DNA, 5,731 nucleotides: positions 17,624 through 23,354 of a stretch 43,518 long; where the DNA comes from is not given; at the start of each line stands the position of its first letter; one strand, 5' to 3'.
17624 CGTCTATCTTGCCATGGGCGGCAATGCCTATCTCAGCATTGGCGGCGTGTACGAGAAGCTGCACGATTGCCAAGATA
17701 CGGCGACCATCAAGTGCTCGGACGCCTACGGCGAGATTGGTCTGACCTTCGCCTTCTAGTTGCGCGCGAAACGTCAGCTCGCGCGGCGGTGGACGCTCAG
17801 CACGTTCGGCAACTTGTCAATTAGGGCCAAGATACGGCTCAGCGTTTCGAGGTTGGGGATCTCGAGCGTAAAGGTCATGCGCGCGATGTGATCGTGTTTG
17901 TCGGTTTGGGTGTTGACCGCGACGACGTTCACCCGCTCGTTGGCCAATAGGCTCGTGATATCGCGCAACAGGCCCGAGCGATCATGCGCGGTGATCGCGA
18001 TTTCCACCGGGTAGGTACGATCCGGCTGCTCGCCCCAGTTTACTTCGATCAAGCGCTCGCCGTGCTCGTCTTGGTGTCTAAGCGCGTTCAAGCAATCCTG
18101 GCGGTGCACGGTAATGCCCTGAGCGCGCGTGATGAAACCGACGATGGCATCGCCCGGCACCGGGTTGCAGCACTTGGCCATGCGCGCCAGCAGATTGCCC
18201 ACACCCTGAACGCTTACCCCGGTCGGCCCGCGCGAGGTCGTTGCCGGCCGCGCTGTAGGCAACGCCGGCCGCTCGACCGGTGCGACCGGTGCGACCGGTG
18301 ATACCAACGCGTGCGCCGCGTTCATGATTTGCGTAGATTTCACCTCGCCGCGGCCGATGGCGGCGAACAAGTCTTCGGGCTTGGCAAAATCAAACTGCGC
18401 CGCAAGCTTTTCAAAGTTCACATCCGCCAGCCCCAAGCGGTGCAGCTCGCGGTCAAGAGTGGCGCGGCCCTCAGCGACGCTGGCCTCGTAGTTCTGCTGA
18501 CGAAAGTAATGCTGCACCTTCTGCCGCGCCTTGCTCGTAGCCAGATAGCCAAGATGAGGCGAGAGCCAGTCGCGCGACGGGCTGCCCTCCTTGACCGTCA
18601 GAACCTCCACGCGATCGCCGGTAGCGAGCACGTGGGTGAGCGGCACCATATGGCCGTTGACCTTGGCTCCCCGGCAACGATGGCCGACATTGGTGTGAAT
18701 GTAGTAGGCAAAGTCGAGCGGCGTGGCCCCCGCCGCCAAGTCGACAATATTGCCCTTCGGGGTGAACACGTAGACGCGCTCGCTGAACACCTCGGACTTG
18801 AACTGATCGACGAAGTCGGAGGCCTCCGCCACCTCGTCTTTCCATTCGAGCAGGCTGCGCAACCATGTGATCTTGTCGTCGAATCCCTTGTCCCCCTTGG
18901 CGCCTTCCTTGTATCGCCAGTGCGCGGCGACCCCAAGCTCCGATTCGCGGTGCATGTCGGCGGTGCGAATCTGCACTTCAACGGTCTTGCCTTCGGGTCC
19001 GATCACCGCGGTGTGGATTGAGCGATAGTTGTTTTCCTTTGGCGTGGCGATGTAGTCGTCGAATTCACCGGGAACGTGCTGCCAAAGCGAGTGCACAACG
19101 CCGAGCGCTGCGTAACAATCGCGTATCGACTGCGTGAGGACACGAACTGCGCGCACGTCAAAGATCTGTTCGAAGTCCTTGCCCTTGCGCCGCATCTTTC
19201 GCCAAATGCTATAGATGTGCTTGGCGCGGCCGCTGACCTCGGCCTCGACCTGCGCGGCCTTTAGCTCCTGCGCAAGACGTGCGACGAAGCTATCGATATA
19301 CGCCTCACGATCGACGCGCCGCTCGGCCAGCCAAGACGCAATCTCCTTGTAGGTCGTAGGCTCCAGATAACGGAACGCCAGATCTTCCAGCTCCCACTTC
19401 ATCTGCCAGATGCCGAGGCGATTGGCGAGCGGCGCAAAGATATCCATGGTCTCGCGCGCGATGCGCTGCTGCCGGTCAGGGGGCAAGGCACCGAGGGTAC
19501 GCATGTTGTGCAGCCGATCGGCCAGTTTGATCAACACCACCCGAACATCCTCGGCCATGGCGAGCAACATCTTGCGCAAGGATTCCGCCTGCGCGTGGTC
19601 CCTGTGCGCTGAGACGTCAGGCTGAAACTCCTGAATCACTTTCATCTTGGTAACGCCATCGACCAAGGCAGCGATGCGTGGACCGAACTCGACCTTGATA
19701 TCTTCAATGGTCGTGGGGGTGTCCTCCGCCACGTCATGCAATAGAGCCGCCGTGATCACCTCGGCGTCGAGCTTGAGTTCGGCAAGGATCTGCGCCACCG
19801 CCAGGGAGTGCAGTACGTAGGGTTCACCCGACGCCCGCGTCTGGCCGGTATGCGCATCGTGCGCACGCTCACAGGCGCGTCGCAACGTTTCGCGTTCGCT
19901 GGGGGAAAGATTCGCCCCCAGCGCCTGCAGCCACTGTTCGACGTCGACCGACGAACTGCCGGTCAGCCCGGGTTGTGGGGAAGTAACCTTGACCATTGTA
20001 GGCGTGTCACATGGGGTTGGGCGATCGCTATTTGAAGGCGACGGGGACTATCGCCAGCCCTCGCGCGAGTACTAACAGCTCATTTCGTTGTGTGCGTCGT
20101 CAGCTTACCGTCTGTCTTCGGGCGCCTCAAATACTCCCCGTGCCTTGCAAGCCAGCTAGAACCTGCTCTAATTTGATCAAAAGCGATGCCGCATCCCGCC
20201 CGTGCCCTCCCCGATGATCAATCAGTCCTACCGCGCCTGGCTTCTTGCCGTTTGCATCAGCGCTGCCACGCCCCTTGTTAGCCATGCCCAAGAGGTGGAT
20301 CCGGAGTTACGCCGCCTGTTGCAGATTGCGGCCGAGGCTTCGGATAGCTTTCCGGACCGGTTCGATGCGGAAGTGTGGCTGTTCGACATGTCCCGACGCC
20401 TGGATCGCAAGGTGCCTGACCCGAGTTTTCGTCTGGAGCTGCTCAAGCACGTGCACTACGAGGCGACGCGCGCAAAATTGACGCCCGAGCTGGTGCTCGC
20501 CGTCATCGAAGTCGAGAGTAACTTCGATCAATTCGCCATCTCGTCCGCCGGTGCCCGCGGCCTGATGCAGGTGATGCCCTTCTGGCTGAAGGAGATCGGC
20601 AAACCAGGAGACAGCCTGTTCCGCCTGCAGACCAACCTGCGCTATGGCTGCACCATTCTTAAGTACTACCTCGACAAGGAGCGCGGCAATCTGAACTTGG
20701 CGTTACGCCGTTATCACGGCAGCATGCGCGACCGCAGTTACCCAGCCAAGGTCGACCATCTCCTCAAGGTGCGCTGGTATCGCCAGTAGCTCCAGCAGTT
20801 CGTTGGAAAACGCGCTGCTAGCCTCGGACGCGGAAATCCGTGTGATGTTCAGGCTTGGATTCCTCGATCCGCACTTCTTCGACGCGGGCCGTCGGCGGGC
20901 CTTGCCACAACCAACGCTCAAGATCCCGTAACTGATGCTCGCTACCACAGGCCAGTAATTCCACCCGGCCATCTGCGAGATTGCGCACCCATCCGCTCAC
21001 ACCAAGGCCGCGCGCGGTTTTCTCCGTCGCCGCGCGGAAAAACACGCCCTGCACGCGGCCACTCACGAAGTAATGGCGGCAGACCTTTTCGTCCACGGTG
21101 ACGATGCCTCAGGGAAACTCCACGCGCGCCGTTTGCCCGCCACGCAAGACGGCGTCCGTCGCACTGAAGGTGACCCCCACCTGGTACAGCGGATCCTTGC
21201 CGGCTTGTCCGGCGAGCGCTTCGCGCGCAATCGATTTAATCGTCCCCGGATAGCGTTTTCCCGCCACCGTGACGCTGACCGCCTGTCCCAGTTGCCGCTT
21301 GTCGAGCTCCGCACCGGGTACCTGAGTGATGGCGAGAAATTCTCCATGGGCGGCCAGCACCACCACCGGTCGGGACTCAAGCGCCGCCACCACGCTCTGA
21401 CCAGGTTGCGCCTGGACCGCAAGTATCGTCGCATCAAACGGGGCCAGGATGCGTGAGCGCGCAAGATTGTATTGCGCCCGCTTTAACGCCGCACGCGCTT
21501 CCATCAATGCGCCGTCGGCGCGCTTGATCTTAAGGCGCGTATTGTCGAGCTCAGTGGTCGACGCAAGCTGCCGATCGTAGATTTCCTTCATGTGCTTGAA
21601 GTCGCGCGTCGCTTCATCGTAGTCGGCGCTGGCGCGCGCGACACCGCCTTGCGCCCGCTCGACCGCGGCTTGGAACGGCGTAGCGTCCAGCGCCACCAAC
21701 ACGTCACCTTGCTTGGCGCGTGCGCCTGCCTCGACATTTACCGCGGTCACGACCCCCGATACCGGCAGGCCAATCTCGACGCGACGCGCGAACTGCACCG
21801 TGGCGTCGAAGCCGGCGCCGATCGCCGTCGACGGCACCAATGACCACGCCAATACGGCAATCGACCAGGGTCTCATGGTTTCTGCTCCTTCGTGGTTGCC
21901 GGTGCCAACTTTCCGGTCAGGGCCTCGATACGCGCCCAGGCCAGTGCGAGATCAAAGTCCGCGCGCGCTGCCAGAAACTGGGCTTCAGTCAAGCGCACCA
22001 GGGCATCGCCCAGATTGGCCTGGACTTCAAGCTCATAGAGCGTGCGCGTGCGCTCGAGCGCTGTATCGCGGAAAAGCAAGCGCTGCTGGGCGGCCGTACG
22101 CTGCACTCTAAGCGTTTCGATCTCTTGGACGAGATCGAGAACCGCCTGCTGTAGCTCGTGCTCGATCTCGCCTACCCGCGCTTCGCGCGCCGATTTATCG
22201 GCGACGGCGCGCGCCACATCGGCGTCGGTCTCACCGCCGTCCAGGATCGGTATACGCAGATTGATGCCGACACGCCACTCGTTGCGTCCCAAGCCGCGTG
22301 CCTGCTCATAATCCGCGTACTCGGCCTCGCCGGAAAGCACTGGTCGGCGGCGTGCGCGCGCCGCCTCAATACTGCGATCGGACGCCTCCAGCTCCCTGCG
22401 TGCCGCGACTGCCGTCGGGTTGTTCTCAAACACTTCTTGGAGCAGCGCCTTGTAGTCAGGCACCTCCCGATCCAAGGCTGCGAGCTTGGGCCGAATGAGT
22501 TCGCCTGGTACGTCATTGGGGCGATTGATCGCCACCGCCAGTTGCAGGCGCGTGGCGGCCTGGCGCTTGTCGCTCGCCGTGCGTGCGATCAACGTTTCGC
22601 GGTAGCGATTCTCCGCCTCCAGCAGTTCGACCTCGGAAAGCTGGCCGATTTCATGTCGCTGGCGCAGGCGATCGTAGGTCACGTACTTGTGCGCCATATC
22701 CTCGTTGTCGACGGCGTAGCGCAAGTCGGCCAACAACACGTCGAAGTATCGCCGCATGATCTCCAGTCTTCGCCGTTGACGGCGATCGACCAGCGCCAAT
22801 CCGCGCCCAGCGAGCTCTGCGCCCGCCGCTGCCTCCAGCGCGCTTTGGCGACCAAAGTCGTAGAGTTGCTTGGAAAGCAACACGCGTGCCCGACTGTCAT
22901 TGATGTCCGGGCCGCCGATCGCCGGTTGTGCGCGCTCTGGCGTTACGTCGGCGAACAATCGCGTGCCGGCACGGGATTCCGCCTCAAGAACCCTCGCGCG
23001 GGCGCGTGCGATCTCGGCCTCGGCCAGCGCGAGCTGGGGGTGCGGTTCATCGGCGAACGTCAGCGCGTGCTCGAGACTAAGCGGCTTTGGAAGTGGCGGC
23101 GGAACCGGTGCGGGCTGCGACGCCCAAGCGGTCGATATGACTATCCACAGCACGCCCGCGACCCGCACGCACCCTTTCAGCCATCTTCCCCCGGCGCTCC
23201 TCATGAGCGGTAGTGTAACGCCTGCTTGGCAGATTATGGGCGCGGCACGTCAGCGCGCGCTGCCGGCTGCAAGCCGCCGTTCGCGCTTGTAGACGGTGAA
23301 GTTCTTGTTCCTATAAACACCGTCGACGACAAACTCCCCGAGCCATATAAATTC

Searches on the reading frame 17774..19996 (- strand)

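Call 78: search_protein_families(library=pfam, proteins=[window:17774-19996:-], max_evalue=0.00001)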
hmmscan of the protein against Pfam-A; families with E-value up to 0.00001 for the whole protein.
window:17774-19996:- (740 aa): 8 families
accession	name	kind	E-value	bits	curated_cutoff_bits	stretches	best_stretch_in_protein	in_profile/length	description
PF13328.12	HD_4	-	1.3e-59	200.8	27.2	1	41-197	1-156/156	HD domain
PF04607.23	RelA_SpoT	-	7.4e-44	149.1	27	1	256-366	1-112/113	Region found in RelA / SpoT proteins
PF13291.12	ACT_4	-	2.3e-23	83.1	27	1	660-737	3-80/80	ACT domain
PF02824.27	TGS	-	3.6e-22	78.6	22.2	1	408-467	1-60/60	TGS domain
PF19296.4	RelA_AH_RIS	-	3.2e-12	47.3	23.8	1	486-635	5-172/185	RelA/SpoT, AH and RIS domains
PF01966.28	HD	-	1.3e-11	45.2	22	1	63-165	4-116/116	HD domain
PF01842.31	ACT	-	9.1e-09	35.4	27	1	666-730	3-65/66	ACT domain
PF22629.2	ACT_AHAS_ss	-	1.2e-08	35.4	27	1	666-733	1-66/67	AHAS small subunit-like ACT domain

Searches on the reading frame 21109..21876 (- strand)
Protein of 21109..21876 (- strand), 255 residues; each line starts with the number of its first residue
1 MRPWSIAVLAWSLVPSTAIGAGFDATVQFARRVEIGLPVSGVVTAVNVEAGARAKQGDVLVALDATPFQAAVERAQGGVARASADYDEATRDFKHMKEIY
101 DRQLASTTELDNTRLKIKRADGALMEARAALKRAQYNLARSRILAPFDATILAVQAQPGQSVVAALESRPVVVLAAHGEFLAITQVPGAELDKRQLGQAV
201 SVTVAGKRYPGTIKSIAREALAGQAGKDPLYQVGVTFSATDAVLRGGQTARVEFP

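Call 78: search_protein_families(library=pfam, proteins=[window:21109-21876:-], max_evalue=0.00001)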
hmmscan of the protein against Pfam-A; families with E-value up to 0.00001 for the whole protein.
window:21109-21876:- (255 aa): 3 families
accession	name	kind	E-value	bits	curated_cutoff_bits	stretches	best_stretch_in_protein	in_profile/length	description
PF13437.12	HlyD_3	-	1.1e-09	39.4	22.2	1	143-239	2-95/106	HlyD family secretion protein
PF13533.13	Biotin_lipoyl_2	-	2.8e-08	33.8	29.8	1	34-64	2-32/32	Biotin-lipoyl like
PF16576.10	HlyD_D23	-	4.7e-06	26.5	30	0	25-63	101-139/214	Barrel-sandwich domain of CusB or HlyD membrane-fusion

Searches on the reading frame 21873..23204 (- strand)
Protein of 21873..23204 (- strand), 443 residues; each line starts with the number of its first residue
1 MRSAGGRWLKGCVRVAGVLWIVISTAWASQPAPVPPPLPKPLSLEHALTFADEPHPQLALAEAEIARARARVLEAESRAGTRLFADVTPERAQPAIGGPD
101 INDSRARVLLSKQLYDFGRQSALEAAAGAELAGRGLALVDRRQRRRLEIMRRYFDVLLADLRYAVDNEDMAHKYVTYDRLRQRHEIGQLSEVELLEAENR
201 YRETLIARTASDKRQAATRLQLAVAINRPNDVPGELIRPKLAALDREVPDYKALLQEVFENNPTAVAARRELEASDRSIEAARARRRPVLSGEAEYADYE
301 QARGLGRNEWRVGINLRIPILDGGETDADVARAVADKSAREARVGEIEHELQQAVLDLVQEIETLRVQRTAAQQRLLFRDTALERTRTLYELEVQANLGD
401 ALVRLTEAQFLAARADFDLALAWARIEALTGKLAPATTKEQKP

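Call 78: search_protein_families(library=pfam, proteins=[window:21873-23204:-], max_evalue=0.00001)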
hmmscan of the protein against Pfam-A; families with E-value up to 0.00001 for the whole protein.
window:21873-23204:- (443 aa): 1 family
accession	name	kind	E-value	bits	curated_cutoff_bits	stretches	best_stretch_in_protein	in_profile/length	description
PF02321.23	OEP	-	6.2e-33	114.6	22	2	253-431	3-187/187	Outer membrane efflux protein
